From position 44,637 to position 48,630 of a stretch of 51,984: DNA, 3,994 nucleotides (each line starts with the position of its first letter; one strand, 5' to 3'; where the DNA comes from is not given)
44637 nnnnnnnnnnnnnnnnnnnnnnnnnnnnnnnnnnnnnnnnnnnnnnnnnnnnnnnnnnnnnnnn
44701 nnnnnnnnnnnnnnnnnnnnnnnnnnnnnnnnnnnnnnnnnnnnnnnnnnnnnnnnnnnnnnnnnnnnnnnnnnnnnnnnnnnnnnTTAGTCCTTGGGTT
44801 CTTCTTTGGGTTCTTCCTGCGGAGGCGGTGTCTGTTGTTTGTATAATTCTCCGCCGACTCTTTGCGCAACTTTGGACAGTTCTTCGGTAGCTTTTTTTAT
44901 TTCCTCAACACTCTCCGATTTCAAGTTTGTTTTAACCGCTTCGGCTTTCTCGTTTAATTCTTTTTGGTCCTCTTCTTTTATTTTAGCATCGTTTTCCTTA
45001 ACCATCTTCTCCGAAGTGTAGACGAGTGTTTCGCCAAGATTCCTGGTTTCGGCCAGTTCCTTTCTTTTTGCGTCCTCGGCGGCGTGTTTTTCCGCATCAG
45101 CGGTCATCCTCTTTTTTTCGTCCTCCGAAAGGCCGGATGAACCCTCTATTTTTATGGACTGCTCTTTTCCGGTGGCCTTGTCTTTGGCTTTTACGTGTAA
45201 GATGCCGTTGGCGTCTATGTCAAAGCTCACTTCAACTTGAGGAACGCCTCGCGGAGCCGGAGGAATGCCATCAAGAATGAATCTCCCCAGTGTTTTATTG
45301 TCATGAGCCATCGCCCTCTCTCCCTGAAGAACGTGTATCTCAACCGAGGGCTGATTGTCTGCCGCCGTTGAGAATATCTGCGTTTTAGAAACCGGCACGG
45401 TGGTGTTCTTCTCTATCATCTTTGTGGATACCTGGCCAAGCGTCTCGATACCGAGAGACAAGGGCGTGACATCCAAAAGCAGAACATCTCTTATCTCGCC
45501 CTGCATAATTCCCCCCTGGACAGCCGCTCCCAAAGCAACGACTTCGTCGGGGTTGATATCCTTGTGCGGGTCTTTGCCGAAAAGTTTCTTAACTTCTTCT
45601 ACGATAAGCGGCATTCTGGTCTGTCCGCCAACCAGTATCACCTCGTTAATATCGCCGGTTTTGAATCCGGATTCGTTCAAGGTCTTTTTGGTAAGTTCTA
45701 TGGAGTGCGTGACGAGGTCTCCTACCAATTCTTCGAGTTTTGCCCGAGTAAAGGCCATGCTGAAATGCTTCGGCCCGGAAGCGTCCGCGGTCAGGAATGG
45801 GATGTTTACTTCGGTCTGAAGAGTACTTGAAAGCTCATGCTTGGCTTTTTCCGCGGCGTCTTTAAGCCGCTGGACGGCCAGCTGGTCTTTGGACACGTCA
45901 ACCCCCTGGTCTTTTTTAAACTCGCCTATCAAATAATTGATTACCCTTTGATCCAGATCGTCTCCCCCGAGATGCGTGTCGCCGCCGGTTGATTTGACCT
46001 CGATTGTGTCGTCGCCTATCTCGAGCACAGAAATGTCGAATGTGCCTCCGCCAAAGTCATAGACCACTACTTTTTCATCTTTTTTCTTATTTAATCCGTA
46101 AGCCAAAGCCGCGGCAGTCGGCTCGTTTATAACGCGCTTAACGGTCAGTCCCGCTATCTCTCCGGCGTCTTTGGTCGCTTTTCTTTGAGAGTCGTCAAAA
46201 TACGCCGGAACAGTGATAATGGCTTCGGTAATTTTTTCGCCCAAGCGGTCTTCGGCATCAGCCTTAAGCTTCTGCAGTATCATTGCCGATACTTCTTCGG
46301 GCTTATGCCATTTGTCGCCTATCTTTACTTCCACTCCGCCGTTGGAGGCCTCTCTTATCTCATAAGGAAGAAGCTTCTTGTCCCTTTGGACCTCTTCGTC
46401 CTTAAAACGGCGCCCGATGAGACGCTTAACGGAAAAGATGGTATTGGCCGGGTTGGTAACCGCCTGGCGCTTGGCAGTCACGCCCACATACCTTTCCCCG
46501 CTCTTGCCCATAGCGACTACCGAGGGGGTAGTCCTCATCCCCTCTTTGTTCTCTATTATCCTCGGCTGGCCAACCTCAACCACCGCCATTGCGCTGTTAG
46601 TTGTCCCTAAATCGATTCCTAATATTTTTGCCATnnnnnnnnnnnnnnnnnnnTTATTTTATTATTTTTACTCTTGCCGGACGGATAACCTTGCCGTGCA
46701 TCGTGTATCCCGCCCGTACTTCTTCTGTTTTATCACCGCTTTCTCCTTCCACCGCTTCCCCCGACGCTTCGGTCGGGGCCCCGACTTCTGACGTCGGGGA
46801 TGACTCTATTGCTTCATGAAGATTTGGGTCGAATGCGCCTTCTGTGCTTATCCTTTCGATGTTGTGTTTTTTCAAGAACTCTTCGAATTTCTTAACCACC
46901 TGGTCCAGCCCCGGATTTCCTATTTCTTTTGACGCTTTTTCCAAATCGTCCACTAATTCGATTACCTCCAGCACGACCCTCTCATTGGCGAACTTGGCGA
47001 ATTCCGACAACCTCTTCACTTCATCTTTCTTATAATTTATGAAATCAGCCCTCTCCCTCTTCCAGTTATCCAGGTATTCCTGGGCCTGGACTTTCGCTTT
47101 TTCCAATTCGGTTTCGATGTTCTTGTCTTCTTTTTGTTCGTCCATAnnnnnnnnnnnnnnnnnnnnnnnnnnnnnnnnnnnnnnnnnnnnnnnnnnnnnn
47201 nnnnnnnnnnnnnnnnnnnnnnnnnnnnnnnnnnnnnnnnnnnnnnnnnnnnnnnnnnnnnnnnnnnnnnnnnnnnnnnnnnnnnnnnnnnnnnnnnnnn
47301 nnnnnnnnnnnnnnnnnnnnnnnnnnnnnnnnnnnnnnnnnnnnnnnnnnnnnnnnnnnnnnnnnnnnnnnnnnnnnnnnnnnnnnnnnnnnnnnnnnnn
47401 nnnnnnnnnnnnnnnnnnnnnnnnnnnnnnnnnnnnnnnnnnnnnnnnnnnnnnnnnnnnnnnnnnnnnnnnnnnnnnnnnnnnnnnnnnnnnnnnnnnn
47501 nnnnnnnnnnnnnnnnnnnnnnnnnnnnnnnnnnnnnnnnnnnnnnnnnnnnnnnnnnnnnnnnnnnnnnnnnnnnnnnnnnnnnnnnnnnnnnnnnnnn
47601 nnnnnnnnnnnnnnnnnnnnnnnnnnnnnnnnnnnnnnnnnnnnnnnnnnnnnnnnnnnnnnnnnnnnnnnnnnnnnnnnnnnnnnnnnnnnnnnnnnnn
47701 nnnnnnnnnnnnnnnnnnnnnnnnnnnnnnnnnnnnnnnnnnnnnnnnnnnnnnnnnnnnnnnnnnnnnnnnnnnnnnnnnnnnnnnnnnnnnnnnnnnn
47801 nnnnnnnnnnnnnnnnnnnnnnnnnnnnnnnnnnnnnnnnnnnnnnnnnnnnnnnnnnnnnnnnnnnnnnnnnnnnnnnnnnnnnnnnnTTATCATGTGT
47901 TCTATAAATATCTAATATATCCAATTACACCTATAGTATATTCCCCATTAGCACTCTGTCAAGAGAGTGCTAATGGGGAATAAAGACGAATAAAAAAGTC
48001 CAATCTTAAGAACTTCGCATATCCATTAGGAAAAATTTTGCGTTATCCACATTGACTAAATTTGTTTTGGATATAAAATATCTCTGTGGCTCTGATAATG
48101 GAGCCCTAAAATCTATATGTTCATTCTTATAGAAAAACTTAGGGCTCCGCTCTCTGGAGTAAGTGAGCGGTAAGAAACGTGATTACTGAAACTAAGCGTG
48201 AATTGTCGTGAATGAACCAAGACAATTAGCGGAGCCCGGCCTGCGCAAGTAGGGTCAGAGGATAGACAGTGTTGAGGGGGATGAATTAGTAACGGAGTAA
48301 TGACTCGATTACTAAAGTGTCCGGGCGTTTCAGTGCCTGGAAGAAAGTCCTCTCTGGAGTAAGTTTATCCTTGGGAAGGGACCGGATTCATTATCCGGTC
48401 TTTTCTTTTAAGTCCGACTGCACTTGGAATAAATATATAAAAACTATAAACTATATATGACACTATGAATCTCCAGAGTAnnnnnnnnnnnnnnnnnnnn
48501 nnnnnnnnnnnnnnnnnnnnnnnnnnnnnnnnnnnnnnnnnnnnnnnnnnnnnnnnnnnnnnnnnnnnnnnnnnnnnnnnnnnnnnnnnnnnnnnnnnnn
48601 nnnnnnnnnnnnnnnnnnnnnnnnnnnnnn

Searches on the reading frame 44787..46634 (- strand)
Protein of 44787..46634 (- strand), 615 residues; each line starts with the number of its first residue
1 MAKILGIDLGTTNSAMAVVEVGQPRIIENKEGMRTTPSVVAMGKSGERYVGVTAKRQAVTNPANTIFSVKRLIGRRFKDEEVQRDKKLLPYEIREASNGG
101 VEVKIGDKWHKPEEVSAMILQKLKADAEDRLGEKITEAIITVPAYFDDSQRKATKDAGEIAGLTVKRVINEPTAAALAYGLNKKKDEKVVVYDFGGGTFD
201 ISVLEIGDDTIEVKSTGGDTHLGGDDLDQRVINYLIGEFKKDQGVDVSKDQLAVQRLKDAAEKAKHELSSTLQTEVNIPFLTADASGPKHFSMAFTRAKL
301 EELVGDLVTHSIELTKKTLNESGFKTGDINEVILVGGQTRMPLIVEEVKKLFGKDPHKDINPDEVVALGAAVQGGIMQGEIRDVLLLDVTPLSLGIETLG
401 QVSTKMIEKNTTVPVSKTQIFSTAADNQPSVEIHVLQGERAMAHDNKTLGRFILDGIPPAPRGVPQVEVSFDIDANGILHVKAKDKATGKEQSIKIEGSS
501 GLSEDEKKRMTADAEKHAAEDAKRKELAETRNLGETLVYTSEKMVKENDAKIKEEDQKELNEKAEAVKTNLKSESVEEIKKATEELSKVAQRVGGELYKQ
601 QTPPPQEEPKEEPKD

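Call 37: search_protein_families(library=pfam, proteins=[window:44787-46634:-])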
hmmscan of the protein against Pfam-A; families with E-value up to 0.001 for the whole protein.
window:44787-46634:- (615 aa): 2 families
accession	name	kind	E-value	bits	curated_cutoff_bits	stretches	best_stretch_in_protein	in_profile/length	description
PF00012.26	HSP70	-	2.5e-247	822.3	20.6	1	4-598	1-598/599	Hsp70 protein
PF06723.19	MreB_Mbl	-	4.2e-14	52.5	27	1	118-371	76-316/327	MreB/Mbl protein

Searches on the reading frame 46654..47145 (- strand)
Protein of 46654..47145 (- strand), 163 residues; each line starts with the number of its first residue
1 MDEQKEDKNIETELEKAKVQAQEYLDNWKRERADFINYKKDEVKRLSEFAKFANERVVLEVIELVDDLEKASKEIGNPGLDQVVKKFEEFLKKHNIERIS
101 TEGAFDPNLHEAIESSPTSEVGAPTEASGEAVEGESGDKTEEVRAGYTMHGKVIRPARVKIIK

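Call 37: search_protein_families(library=pfam, proteins=[window:46654-47145:-])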
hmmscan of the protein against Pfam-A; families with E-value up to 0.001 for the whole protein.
window:46654-47145:- (163 aa): 1 family
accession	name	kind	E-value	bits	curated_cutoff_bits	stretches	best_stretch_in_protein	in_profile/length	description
PF01025.24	GrpE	-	4.5e-25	88.7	25.8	1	3-163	9-165/165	GrpE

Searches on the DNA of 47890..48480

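Call 78: search_rna_families(source=window, start=47890, end=48480, threshold=evalue, max_evalue=1)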
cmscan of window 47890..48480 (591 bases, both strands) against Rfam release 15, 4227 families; matches with E-value up to 1: 12.
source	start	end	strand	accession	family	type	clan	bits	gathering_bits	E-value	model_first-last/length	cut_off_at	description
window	47927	48036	-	RF03922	MIR2119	Gene; miRNA;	-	33.6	73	0.011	1-188/188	no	MIR2119 microRNA precursor family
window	47908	47991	+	RF03922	MIR2119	Gene; miRNA;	-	26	73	0.4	1-188/188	no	MIR2119 microRNA precursor family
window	47936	47983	-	RF04112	MIR5512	Gene; miRNA;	-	25.8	139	0.016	1-132/132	no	MIR5512 microRNA precursor family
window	47938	47983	+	RF04112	MIR5512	Gene; miRNA;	-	25.2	139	0.023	1-132/132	no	MIR5512 microRNA precursor family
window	48357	48412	+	RF02056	STnc390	Gene; sRNA;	-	25.1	50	0.0037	1-60/60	no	Salmonella sRNA STnc390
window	48319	48408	+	RF02233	sX14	Gene; sRNA;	-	24.1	80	0.026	1-92/92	no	Xanthomonas sRNA sX14/Xoo3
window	47939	47982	-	RF00669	mir-96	Gene; miRNA;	-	23.2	65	0.023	1-78/78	no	mir-96 microRNA precursor family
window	47939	47980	-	RF04163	mir-8364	Gene; miRNA;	-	22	67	0.2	1-61/61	no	mir-8364 microRNA precursor family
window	47937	47984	+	RF04128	MIR8562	Gene; miRNA;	-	21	211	0.15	1-242/242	no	MIR8562 microRNA precursor family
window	47923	47997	-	RF04061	mir-1420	Gene; miRNA;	-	19.4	70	0.25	1-87/87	no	mir-1420 microRNA precursor family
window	47939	47982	-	RF03609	mir-5470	Gene; miRNA;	-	19.2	98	0.38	1-81/81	no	mir-5470 microRNA precursor family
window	48089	48159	-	RF00750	mir-458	Gene; miRNA;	-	18.9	59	0.39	1-78/78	no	mir-458 microRNA precursor family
